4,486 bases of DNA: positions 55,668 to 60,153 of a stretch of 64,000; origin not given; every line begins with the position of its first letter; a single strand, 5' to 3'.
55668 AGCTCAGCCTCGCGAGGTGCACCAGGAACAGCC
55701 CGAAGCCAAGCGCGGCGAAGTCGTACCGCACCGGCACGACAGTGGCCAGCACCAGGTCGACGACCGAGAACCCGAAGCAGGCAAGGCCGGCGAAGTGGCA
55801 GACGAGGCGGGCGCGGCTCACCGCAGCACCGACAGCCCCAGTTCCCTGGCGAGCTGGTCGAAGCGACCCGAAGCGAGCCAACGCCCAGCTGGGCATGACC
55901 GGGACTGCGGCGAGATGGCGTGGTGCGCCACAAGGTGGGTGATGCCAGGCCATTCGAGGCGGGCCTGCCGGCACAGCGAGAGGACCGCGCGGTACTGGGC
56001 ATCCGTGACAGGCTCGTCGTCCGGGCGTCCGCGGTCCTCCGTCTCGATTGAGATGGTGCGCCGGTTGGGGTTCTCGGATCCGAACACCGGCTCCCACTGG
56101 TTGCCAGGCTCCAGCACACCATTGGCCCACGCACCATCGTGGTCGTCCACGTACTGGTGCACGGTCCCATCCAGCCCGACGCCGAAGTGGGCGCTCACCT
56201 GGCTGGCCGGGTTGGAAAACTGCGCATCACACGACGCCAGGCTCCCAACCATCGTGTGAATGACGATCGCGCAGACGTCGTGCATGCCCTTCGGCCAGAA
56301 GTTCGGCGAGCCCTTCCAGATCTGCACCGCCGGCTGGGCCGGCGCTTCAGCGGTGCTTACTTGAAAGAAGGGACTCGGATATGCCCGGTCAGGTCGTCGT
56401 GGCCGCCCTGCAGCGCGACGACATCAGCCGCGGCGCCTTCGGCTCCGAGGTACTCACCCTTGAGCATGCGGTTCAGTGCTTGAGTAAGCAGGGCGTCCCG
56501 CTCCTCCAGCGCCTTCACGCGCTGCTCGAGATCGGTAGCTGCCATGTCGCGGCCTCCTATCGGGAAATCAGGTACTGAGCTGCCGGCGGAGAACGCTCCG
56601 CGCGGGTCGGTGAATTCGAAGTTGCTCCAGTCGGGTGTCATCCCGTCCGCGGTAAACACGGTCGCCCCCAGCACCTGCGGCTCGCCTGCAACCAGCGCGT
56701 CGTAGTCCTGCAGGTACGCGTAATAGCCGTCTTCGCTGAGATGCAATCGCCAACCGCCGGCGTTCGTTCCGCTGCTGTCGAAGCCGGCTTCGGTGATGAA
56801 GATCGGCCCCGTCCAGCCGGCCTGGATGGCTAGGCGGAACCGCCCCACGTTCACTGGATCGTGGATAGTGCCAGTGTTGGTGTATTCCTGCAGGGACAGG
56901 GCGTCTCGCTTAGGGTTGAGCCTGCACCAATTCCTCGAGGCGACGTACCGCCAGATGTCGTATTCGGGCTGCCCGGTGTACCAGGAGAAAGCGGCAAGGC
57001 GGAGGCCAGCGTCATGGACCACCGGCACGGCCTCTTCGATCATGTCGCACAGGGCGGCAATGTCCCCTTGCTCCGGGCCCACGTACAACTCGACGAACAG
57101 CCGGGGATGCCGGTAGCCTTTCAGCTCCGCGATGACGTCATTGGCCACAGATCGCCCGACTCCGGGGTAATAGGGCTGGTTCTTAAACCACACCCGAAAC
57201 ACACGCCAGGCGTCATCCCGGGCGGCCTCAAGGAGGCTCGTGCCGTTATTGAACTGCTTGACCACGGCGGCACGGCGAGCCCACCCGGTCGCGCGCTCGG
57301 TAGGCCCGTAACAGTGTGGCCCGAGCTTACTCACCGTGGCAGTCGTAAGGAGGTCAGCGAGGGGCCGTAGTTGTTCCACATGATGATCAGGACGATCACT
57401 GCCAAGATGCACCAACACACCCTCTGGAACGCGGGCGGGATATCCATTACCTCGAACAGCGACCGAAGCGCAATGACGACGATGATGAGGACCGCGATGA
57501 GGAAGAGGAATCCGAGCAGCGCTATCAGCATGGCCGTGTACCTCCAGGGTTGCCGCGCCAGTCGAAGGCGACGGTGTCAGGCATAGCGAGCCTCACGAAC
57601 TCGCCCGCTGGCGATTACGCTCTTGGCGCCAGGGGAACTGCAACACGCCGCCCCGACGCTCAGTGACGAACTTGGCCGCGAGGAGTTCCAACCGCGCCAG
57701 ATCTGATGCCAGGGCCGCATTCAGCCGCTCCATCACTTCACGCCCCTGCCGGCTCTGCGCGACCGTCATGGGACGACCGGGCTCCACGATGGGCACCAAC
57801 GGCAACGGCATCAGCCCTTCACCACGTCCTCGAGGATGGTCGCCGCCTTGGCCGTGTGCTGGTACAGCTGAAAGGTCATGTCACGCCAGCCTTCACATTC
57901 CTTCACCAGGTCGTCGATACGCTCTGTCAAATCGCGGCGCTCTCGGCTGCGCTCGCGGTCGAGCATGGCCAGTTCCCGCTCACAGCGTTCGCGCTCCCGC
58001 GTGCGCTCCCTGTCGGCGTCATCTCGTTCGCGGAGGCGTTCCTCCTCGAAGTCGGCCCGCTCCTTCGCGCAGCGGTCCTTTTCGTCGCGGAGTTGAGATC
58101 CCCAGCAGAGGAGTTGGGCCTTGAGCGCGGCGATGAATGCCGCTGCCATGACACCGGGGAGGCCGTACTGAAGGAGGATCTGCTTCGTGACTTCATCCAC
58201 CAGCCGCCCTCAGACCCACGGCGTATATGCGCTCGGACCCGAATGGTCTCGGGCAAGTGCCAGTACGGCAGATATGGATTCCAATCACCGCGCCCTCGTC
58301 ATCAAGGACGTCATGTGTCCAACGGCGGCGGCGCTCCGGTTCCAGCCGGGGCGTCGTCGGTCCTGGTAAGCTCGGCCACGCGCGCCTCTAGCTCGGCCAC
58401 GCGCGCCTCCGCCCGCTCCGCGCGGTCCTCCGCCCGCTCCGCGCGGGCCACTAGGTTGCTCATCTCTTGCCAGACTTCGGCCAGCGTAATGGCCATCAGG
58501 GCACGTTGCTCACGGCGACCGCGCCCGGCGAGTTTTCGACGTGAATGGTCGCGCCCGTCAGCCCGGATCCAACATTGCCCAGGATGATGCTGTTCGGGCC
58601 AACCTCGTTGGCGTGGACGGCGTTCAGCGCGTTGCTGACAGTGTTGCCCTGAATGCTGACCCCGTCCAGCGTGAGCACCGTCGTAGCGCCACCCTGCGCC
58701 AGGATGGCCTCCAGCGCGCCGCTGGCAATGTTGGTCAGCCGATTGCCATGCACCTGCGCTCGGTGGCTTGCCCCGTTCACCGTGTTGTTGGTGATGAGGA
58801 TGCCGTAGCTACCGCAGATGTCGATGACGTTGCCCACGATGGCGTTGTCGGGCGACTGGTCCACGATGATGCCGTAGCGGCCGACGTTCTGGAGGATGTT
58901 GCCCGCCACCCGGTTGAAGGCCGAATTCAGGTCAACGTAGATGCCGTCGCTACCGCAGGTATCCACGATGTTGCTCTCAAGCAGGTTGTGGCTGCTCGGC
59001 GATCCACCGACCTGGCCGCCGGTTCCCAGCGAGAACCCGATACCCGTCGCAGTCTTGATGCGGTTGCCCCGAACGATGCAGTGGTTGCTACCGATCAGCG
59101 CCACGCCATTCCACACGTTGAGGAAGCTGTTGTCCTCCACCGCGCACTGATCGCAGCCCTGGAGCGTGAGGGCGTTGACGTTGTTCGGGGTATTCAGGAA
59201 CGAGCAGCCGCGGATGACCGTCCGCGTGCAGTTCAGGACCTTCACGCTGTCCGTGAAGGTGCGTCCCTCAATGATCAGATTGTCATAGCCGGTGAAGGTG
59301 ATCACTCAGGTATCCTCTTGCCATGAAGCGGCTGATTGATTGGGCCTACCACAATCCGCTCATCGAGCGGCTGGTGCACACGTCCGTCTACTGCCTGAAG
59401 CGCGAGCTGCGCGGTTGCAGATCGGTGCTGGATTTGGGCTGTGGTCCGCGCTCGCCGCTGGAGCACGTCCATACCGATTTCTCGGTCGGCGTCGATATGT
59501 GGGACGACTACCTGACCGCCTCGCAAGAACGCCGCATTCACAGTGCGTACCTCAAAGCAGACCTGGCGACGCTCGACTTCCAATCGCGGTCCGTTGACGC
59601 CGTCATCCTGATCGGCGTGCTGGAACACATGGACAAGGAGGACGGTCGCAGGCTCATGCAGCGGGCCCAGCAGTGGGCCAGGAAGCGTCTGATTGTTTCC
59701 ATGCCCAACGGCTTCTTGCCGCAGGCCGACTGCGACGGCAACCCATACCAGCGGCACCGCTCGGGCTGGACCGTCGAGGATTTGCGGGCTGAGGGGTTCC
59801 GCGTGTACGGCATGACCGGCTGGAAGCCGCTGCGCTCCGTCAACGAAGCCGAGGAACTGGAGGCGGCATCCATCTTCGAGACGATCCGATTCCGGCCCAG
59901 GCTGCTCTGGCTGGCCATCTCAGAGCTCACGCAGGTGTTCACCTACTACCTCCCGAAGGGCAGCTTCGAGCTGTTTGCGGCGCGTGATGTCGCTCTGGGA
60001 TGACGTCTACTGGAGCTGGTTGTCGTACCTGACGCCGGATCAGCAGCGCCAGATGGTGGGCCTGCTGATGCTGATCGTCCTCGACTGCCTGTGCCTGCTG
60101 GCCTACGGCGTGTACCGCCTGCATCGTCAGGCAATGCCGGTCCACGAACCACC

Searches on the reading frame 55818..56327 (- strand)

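Call 36: search_protein_families(library=pfam, proteins=[window:55818-56327:-], max_evalue=0.01)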
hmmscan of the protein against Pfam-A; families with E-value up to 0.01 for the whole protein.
window:55818-56327:- (169 aa): 1 family
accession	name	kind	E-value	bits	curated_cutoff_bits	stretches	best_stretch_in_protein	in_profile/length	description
PF01510.30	Amidase_2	-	1.4e-21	77.7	26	1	17-147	4-130/131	N-acetylmuramoyl-L-alanine amidase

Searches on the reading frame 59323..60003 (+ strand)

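Call 36: search_protein_families(library=pfam, proteins=[window:59323-60003:+], max_evalue=0.01)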
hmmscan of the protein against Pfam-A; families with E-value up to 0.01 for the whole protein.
window:59323-60003:+ (226 aa): 6 families
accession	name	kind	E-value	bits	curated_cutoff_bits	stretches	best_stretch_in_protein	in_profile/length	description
PF08241.18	Methyltransf_11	-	7e-10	39.9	21.2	1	36-120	1-88/95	Methyltransferase domain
PF13649.12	Methyltransf_25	-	2e-09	38.4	27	1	35-120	1-94/97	Methyltransferase domain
PF08242.18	Methyltransf_12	-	0.00063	20.9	30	1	36-119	1-92/98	Methyltransferase domain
PF13489.12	Methyltransf_23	-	0.0012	19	27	1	33-132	24-123/164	Methyltransferase domain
PF07021.18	MetW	-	0.0054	16.8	21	1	30-129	12-111/193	Methionine biosynthesis protein MetW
PF13847.12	Methyltransf_31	-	0.0083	16.3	27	0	34-125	6-107/145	Methyltransferase domain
